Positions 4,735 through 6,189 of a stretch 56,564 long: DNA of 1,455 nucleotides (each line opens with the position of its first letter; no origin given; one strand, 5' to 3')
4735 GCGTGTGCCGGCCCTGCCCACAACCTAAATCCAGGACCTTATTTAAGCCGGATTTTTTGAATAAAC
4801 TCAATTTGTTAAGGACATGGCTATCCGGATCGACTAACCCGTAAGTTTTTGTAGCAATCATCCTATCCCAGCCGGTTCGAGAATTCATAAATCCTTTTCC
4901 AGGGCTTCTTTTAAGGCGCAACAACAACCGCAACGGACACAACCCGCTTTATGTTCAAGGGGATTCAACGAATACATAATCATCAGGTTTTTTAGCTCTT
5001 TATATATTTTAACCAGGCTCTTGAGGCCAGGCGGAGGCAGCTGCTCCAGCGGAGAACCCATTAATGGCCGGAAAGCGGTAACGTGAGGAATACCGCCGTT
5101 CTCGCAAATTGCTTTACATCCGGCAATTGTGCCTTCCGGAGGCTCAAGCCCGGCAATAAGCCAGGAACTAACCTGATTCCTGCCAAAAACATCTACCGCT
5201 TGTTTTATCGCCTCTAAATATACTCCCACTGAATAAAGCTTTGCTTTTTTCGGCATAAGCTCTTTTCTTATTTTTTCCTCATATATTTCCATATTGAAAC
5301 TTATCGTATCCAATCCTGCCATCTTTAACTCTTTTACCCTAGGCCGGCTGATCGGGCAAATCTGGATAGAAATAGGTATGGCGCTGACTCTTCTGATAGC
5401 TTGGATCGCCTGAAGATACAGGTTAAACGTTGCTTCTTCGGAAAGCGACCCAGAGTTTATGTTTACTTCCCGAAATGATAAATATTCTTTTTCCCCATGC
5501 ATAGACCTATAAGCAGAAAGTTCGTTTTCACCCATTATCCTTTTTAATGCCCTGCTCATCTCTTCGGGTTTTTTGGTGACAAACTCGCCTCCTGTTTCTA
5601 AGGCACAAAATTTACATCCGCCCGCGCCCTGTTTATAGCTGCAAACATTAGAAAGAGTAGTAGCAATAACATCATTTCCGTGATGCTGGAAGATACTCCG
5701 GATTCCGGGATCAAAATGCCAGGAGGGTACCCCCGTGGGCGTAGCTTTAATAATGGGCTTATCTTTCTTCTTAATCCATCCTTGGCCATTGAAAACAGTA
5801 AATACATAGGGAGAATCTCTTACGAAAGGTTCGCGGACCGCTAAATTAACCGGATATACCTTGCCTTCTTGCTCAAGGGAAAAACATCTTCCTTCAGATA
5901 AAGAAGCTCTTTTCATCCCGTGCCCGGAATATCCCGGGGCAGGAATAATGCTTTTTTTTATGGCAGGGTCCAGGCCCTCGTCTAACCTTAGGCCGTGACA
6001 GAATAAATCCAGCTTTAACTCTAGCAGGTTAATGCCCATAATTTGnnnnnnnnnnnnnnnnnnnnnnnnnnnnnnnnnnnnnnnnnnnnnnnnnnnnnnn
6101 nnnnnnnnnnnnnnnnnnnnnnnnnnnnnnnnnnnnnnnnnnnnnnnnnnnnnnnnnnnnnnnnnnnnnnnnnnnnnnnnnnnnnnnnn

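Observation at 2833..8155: Six translationally coupled genes: ABC ATPase, G3E GTPase, Fe-S domain protein, odd radical SAM, methyltransferase, B12-radical SAM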

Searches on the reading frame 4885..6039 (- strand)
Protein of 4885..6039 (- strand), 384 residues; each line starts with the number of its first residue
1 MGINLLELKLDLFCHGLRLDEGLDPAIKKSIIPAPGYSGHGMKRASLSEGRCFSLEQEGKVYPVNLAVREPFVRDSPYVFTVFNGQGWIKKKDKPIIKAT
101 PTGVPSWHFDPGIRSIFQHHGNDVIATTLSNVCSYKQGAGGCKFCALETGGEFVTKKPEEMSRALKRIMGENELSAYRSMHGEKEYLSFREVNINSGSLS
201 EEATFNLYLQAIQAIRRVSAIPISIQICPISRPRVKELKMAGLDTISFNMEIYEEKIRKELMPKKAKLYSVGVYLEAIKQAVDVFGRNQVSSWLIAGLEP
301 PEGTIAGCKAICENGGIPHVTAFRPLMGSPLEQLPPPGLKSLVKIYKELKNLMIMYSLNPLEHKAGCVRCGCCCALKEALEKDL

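Call 3: search_protein_families(library=pfam, proteins=[window:4885-6039:-], max_evalue=0.01)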
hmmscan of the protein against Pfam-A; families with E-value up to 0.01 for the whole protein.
window:4885-6039:- (384 aa): 1 family
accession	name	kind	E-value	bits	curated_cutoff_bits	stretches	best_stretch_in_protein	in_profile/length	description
PF04055.27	Radical_SAM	-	1.3e-05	25.9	29.5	1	140-284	9-139/166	Radical SAM superfamily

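Call 4: search_protein_families(library=ncbifam, proteins=[window:4885-6039:-], max_evalue=0.01)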
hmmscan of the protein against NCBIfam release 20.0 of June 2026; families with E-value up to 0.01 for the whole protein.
window:4885-6039:- (384 aa): 4 families
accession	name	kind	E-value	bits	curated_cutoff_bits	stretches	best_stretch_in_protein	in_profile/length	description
TIGR04043.1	rSAM_MSMEG_0568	hypoth_equivalog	1.4e-41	142.7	303.7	2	209-378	182-352/354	MSMEG_0568 family radical SAM protein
NF045502.1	variant_rSAM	domain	7.8e-41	140.2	125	1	6-352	5-354/357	radical SAM protein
NF053743.1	LipS2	equivalog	2.6e-09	36.9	270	1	200-345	84-224/292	LipS2 family lipoyl synthase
TIGR03551.1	F420_cofH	equivalog_domain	0.0054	15.6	374.1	0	131-267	42-177/345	5-amino-6-(D-ribitylamino)uracil--L-tyrosine 4-hydroxyphenyl transferase CofH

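Call 8: find_related_loci(query=window:4885-6039:-, collection=genome_contigs, flank=10000)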
Query window:4885-6039:- (384 aa) in genome_contigs; peptide patterns used: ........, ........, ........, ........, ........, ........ (x = any residue, [..] = any of these).
39 stretches matched a pattern, but none encodes a relative of the query by tblastn (E <= 1e-3).

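Call 9: find_homologous_proteins(query=window:4885-6039:-, max_evalue=0.00001)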
Query window:4885-6039:- (384 aa): 101 proteins with E <= 0.00001 among 3694 candidates.
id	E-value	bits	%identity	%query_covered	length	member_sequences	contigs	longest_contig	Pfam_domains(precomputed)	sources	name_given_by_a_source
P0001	8.2e-261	882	100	100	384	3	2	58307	PF04055.28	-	-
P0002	1.1e-203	694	79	99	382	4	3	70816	PF04055.28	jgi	-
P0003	8.6e-188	642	75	99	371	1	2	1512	PF04055.28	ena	-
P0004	1.1e-185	635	73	100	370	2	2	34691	PF04055.28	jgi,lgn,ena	-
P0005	4.4e-184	630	75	92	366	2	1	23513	PF04055.28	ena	-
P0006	1.7e-182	625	73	100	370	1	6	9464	PF04055.28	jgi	-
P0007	2.1e-157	542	61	99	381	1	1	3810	PF04055.28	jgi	jgi:hypothetical protein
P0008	1.2e-119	418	48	99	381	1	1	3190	PF04055.28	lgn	-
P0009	6.4e-119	415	47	99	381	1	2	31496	PF04055.28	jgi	-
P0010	5.1e-117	409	46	99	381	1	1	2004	PF04055.28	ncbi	-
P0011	4.2e-88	314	43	99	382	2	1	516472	PF04055.28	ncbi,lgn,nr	ncbi:MAG: hypothetical protein HZA77_08830 [Candidatus Schekmanbacteria bacterium]|nr:hypothetical p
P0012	4.5e-88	314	42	98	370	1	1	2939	PF04055.28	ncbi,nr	ncbi:MAG: hypothetical protein D6734_03355 [Candidatus Schekmanbacteria bacterium]|nr:MAG: hypotheti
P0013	2.4e-85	305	41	98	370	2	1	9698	PF04055.28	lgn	-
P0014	5.0e-83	297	41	98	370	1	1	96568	PF04055.28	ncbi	-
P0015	3.6e-82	294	42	99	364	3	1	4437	PF04055.28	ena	-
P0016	1.1e-81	293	43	99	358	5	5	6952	PF04055.28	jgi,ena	-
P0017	9.9e-81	290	43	99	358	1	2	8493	PF04055.28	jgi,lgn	-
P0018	1.1e-80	289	43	97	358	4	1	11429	PF04055.28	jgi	jgi:biotin synthase-related radical SAM superfamily protein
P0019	1.9e-80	289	43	99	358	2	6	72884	PF04055.28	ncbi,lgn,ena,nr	ncbi:MAG: hypothetical protein M1609_08830 [Firmicutes bacterium]|nr:hypothetical protein [Bacillota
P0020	9.2e-80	286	43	99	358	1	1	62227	PF04055.28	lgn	-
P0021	1.1e-79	286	42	99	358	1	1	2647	PF04055.28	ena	-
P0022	1.8e-79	285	42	99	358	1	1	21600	PF04055.28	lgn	-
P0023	1.3e-78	283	43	99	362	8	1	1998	PF04055.28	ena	-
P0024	1.7e-78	282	41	97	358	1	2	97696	PF04055.28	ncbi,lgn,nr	ncbi:MAG: radical SAM protein [Thermodesulfobacteriota bacterium]|nr:radical SAM protein [Thermodesu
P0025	7.8e-78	280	41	98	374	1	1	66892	PF04055.28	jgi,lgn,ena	-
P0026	1.3e-77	279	42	99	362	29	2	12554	PF04055.28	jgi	jgi:radical SAM protein (TIGR04043 family)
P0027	3.1e-77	278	41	99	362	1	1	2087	PF04055.28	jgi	jgi:radical SAM protein (TIGR04043 family)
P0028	3.3e-77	278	41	98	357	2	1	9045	PF04055.28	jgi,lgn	-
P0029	3.6e-77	278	41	99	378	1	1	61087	PF04055.28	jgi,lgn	jgi:radical SAM protein (TIGR04043 family)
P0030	4.0e-77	278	41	99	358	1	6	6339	PF04055.28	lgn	-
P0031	6.1e-77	277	42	99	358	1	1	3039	PF04055.28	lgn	-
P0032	8.5e-77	277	42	99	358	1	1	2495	PF04055.28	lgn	-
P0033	8.7e-77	277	41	97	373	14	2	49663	PF04055.28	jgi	jgi:radical SAM protein (TIGR04043 family)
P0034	6.9e-75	270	42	97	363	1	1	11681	PF04055.28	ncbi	-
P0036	8.3e-74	267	41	98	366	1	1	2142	PF04055.28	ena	-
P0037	3.6e-73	265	42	98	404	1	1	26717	PF04055.28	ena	-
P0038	1.7e-72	263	39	98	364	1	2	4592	PF04055.28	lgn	-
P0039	3.3e-72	262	40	99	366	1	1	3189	PF04055.28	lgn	-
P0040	4.1e-72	261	40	99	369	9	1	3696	PF04055.28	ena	-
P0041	4.1e-72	261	41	97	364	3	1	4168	PF04055.28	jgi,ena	-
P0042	1.5e-71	259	39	97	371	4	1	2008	PF04055.28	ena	-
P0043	1.5e-71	259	39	96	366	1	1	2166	PF04055.28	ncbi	-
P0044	3.8e-71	258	39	97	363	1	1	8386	PF04055.28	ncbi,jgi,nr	ncbi:MAG: hypothetical protein JRI97_04615 [Deltaproteobacteria bacterium]|nr:hypothetical protein [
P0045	6.3e-71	257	40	98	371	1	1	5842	PF04055.28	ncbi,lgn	-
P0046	9.3e-71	257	39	99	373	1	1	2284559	PF04055.28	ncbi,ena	-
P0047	1.1e-70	256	40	96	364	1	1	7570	PF04055.28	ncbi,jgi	jgi:radical SAM protein (TIGR04043 family)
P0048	2.3e-70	255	39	99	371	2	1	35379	PF04055.28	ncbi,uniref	ncbi:MAG: radical SAM protein [Candidatus Desulfatibia sp.]|uniref:radical SAM protein n=1 Tax=Candi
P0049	2.6e-70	255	40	98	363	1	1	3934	PF04055.28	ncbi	-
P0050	9.5e-70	253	39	98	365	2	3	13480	PF04055.28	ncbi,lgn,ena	-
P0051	9.8e-70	253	40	97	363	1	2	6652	PF04055.28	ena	-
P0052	1.0e-69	253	38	98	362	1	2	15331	PF04055.28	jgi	-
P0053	1.4e-69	253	38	97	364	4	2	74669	PF04055.28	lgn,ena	-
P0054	2.8e-69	252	38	99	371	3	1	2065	PF04055.28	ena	-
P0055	3.1e-69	252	39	97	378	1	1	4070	PF04055.28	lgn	-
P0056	8.8e-69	250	38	98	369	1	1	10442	PF04055.28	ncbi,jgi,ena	ncbi:MAG: radical SAM protein [Nitrospirota bacterium]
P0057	1.0e-68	250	39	98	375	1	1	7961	PF04055.28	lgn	-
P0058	4.1e-68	248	39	98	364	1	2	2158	PF04055.28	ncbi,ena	-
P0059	8.1e-68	247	38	99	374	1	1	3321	PF04055.28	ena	-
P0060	1.2e-67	246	39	98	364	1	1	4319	PF04055.28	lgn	-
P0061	2.0e-67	246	39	99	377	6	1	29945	PF04055.28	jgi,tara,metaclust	tara:strand:- start:1851 stop:2984 length:1134 start_codon:yes stop_codon:yes gene_type:complete|met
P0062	1.4e-66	243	38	99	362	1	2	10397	PF04055.28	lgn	-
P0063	2.7e-66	242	39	98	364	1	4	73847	PF04055.28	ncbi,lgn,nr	ncbi:MAG: hypothetical protein HF978_13485 [Desulfobacteraceae bacterium]|nr:hypothetical protein [D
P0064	1.6e-65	239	37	99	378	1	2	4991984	PF04055.28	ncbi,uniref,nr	ncbi:radical SAM protein [Geomonas subterranea]|uniref:Radical SAM protein n=1 Tax=Geomonas subterra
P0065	2.6e-65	239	37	99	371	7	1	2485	PF04055.28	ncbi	-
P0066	2.3e-64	236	38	96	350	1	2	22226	PF04055.28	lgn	-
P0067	4.0e-64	235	37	98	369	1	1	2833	PF04055.28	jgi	jgi:hypothetical protein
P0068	8.1e-64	234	38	97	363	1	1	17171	PF04055.28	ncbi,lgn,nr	ncbi:MAG: radical SAM protein [Candidatus Omnitrophica bacterium]|nr:radical SAM protein [Candidatus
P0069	2.6e-63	232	36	97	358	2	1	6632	PF04055.28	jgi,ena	-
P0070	4.5e-63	231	37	98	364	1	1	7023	PF04055.28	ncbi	-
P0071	5.2e-61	225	37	97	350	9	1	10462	PF04055.28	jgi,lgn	jgi:hypothetical protein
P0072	2.8e-60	222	36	93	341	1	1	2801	PF04055.28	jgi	jgi:radical SAM protein (TIGR04043 family)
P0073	2.4e-53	199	38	76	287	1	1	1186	PF04055.28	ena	-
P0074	3.2e-52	196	38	73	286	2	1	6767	PF04055.28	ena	-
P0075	2.2e-49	186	32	98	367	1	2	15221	PF04055.28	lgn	-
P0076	8.1e-37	145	36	67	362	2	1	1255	PF04055.28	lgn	-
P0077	7.5e-33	132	34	67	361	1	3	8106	PF04055.28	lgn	-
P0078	2.3e-32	130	32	67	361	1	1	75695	PF04055.28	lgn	-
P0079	1.5e-31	128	30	81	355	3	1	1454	PF04055.28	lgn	-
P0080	2.1e-31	127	30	82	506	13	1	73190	PF13673.14,PF04055.28,PF13508.14,PF00583.32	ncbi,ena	-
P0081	6.0e-31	126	31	82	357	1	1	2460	PF04055.28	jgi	jgi:radical SAM protein (TIGR04043 family)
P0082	1.1e-30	125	28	82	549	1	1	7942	PF04055.28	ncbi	-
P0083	1.2e-28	118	28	82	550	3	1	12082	PF04055.28,PF00583.32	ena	-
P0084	1.8e-28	118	29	97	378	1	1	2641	PF04055.28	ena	-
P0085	3.5e-28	117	28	84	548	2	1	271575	PF04055.28,PF00583.32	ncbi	-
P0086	8.1e-28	115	29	82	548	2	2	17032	PF04055.28,PF00583.32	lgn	-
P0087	2.5e-27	114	31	73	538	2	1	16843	PF04055.28,PF13508.14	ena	-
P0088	3.3e-27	113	32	70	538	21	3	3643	PF04055.28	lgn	-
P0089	3.9e-27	113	27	82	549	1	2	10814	PF04055.28,PF00583.32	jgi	jgi:radical SAM protein (TIGR04043 family)/putative N-acetyltransferase (TIGR04045 family)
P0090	7.8e-26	109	28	82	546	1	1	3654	PF04055.28,PF00583.32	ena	-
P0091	1.5e-25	108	27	98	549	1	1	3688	PF04055.28,PF13508.14,PF00583.32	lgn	-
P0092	1.8e-25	108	27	82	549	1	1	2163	PF04055.28,PF00583.32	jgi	-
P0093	2.4e-25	107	28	82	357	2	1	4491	PF04055.28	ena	-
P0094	1.3e-23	102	28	89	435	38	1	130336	PF04055.28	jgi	jgi:hypothetical protein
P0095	2.6e-23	101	29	82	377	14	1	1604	PF04055.28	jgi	-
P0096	3.3e-21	94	29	82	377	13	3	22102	PF04055.28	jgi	-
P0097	7.8e-21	92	25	97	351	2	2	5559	PF04055.28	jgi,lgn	jgi:radical SAM protein (TIGR04043 family)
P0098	2.0e-20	91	33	49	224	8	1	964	PF04055.28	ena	-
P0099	1.4e-16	78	27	89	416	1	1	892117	PF04055.28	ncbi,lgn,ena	-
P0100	1.1e-14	72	27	89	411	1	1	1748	PF04055.28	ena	-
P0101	6.5e-6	43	25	62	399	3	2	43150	PF04055.28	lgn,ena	-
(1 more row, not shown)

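Call 10: find_encoding_contigs(protein=P0064, flank=10000, max_places=2)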
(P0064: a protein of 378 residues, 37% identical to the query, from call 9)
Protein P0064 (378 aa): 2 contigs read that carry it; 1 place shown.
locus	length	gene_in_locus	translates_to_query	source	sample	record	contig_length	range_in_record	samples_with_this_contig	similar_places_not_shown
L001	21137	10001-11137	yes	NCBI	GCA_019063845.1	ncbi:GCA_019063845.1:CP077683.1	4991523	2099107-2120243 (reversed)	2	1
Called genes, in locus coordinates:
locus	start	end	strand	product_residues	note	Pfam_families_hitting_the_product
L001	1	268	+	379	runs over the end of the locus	PF13493:DUF4118 (weak), PF00512:HisKA, PF02518:HATPase_c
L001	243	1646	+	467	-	PF00072:Response_reg, PF00158:Sigma54_activat, PF13191:AAA_16 (faint), PF14532:Sigma54_activ_2, PF07728:AAA_5 (weak), PF25601:AAA_lid_14, PF02954:HTH_8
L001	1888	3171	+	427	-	PF02321:OEP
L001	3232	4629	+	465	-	PF19335:HMBD, PF25919:BSH_CusB, PF25973:BSH_CzcB, PF25869:3HB_CusB, PF25954:Beta-barrel_RND_2, PF25967:RND-MFP_C, PF25975:CzcB_C, PF25989:YknX_C (weak)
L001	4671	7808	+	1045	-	PF00873:ACR_tran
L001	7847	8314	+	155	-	-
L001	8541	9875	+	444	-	PF02310:B12-binding, PF04055:Radical_SAM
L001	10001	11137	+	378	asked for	PF04055:Radical_SAM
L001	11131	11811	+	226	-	PF05724:TPMT (weak), PF03141:Methyltransf_29, PF13489:Methyltransf_23, PF01209:Ubie_methyltran (weak), PF08241:Methyltransf_11, PF08242:Methyltransf_12, PF13649:Methyltransf_25, PF13847:Methyltransf_31, +1 more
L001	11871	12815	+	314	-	PF03460:NIR_SIR_ferr, PF13187:Fer4_9 (faint), PF01077:NIR_SIR, PF00037:Fer4 (weak), PF12838:Fer4_7 (weak)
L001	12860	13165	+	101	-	PF11756:YgbA_NO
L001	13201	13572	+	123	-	PF03788:LrgA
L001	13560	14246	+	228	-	PF04172:LrgB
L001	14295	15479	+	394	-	PF00202:Aminotran_3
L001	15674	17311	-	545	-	PF01590:GAF, PF13185:GAF_2, PF00158:Sigma54_activat, PF13191:AAA_16 (faint), PF14532:Sigma54_activ_2, PF00004:AAA (weak), PF07728:AAA_5, PF25601:AAA_lid_14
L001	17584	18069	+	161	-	-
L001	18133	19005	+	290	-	PF04909:Amidohydro_2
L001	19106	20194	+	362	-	PF04055:Radical_SAM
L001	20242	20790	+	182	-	PF00583:Acetyltransf_1, PF13673:Acetyltransf_10, PF13508:Acetyltransf_7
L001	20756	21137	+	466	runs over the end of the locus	PF06545:AllG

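Call 11: find_encoding_contigs(protein=P0011, flank=10000, max_places=2)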
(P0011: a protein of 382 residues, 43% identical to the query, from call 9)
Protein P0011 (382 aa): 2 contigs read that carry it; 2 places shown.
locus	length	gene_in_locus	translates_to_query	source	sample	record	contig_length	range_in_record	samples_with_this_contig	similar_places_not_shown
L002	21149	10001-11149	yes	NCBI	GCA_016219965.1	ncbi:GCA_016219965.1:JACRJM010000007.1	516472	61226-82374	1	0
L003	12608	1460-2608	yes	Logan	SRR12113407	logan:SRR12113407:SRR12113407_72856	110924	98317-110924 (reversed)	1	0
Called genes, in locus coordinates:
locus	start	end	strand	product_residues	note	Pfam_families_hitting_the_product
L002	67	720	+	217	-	-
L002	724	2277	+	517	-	PF12161:HsdM_N, PF02384:N6_Mtase, PF05175:MTS (weak), PF01170:UPF0020, PF07669:Eco57I (weak)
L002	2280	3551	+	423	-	PF01420:Methylase_S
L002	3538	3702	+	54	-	-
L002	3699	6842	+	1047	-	PF04313:HSDR_N, PF00270:DEAD (weak), PF04851:ResIII, PF18766:SWI2_SNF2, PF22679:T1R_D3-like, PF11867:T1RH-like_C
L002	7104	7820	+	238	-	-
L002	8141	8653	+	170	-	PF10543:ORF6N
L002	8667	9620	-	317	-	PF01336:tRNA_anti-codon, PF01966:HD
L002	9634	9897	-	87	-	PF14209:DUF4321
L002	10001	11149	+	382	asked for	PF04055:Radical_SAM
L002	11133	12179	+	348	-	PF01075:Glyco_transf_9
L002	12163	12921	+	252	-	PF01218:Coprogen_oxidas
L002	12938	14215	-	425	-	PF02812:ELFV_dehydrog_N, PF00208:ELFV_dehydrog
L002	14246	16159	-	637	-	-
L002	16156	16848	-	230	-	PF00535:Glycos_transf_2, PF10111:Glyco_tranf_2_2 (weak), PF13641:Glyco_tranf_2_3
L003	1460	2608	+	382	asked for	PF04055:Radical_SAM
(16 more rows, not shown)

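Call 12: find_encoding_contigs(protein=P0019, flank=10000, max_places=2)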
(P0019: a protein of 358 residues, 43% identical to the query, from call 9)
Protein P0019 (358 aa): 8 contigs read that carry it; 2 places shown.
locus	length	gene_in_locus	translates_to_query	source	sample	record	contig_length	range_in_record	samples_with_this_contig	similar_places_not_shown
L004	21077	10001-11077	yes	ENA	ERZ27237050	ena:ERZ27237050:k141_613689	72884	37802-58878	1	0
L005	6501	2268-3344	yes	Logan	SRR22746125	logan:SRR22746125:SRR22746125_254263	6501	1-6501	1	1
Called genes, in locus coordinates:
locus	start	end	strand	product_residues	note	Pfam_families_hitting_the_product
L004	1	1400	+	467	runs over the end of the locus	PF02878:PGM_PMM_I, PF02879:PGM_PMM_II, PF02880:PGM_PMM_III, PF00408:PGM_PMM_IV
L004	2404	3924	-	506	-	PF00324:AA_permease, PF13520:AA_permease_2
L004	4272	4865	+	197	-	PF13338:AbiEi_4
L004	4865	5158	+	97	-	PF08843:AbiEii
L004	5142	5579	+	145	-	PF08843:AbiEii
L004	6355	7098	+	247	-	PF12686:DUF3800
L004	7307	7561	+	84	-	-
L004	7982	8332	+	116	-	-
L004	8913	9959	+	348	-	PF04069:OpuAC (faint), PF13379:NMT1_2, PF09084:NMT1, PF12974:Phosphonate-bd (faint)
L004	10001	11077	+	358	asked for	PF04055:Radical_SAM (weak)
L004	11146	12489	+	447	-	PF02310:B12-binding, PF04055:Radical_SAM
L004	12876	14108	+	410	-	PF02810:SEC-C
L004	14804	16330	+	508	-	PF09660:DUF2397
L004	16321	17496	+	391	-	PF09661:DUF2398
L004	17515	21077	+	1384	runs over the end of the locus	PF02463:SMC_N (faint), PF13558:SbcC_Walker_B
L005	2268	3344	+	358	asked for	PF04055:Radical_SAM (weak)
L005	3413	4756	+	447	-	PF02310:B12-binding, PF04055:Radical_SAM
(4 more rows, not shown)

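Call 14: find_related_loci(query=A1, collection=genome_contigs, flank=10000)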
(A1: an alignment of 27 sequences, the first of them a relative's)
Query A1 (384 aa) in genome_contigs; peptide patterns used: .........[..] (x = any residue, [..] = any of these).
21 stretches matched a pattern; 18 encode a relative of the query (tblastn E <= 1e-3); 18 distinct loci.
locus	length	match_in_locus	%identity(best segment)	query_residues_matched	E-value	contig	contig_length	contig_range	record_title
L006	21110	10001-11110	74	1-384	0e+0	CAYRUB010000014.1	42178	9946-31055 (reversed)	MAG TPA_asm: uncultured Planctomycetales bacterium isolate binchicken_co220_28 genome assembly, contig: NODE_479_length_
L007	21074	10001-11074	43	3-381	1e-93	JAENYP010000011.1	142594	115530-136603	MAG: Thermincola ferriacetica isolate BL5_bin.1 BL5_bin1_NODE_60_length_142594_cov_62.765061, whole genome shotgun seque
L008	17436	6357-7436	42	1-381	1e-92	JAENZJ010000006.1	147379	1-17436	MAG: Thermincola ferriacetica isolate BM5_bin.4 BM5_bin4_NODE_51_length_147379_cov_8.223188, whole genome shotgun sequen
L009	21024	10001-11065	41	4-376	2e-85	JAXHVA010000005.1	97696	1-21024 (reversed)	MAG: Thermodesulfobacteriota bacterium isolate MAG65_tar_biofilm MAG65_5, whole genome shotgun sequence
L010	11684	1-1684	42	2-381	1e-85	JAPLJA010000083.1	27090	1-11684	MAG: Proteobacteria bacterium isolate LacPavin_0920_SED5_MAG_48_26 LacPavin_0920_SED5_scaffold_2244050, whole genome sho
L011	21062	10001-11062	41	8-380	9e-84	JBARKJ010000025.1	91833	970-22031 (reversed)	MAG: Nitrospirota bacterium isolate MFD06091_ilm_asm_bin59 k127_872586, whole genome shotgun sequence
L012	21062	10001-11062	41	8-380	8e-84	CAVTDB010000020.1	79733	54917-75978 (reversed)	MAG: Nitrospirota bacterium isolate MFD00991.bin.2.105 genome assembly, contig: contig_56961, whole genome shotgun seque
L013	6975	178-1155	43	38-376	1e-82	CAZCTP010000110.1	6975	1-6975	MAG TPA_asm: uncultured Thermodesulfobacteriota bacterium isolate binchicken_co172_233 genome assembly, contig: NODE_104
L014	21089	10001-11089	39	1-381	3e-80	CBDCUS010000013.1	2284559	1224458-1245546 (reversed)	MAG: Candidatus Scalinduaceae bacterium isolate 06c2e644-e4ca-4b95-b966-bf5aaa188cb2 genome assembly, contig: contig_13,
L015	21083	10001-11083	39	2-380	4e-80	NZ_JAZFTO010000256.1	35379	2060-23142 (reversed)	MAG: Candidatus Desulfatibia sp. isolate BS2bin.35 BS2bin.35_256, whole genome shotgun sequence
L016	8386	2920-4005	39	1-379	8e-78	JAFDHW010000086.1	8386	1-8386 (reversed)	MAG: Deltaproteobacteria bacterium isolate Meg22_1214_Bin_335 Meg22_1214_Bin_335_scaffold_33785, whole genome shotgun se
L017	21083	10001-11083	37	2-380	2e-77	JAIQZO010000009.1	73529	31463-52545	MAG: Candidatus Anammoxibacter sp. isolate OFTM134 OFTM134_8, whole genome shotgun sequence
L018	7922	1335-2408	38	4-380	6e-77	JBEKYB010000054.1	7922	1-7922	MAG: Nitrospirota bacterium isolate SPRUCE 665 SPRUCE_665_54, whole genome shotgun sequence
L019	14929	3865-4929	38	9-380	6e-73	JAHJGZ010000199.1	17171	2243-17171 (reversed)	MAG: Candidatus Omnitrophota bacterium isolate Modern_marine_glass_biofilm.mb.92 Modern_marine_glas.mb.92_k141_1020483,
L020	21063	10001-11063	42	8-380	4e-72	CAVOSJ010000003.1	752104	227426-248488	MAG: Nitrospirota bacterium isolate MFD00008.bin.1.129 genome assembly, contig: contig_24148, whole genome shotgun seque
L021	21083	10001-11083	39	1-378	2e-69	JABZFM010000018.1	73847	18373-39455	MAG: Desulfobacteraceae bacterium isolate Grevelingen_8MPa_metabat2.60 scaffold_255, whole genome shotgun sequence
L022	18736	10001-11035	37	4-376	3e-65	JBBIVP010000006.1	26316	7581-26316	MAG: bacterium isolate SLF170214_bin_8 NODE_2100_length_26316_cov_4.585393, whole genome shotgun sequence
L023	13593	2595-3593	35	37-379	4e-57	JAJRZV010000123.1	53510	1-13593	MAG: bacterium isolate Dive96_bin4.233 k141_3803604, whole genome shotgun sequence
